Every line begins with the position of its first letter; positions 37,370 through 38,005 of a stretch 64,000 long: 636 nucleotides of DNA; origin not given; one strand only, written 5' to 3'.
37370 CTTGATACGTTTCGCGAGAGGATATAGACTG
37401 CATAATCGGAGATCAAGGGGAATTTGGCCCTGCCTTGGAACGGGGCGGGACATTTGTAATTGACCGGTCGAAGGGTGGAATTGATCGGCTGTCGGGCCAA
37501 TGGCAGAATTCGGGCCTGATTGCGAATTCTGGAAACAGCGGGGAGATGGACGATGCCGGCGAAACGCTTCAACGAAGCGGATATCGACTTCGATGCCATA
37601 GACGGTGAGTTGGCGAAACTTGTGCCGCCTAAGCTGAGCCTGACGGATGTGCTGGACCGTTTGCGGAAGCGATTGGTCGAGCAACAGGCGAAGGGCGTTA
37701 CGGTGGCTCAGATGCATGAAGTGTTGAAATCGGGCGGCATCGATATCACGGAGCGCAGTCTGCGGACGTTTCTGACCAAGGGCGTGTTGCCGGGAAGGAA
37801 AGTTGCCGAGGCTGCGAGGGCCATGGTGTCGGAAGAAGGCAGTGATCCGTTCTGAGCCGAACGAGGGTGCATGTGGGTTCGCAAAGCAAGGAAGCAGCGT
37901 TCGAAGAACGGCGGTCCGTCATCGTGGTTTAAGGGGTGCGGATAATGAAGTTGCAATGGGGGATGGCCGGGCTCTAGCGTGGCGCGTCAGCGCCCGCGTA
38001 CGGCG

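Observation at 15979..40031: A mosaic island of about 24 kb, GC-richer than its flanks, with no tRNA gene at either edge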

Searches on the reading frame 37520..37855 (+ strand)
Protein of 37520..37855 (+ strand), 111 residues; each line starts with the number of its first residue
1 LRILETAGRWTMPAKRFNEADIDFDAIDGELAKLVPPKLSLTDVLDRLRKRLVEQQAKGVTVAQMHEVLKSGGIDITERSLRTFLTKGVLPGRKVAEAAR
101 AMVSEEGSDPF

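Call 68: search_protein_families(library=ncbifam, proteins=[window:37520-37855:+], max_evalue=0.001)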
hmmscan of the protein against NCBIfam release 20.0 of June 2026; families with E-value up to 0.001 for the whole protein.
window:37520-37855:+ (111 aa): 0 families

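Call 99: search_protein_families(library=pfam, proteins=[window:37553-37855:+])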
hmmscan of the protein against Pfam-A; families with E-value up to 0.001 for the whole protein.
window:37553-37855:+ (100 aa): 0 families
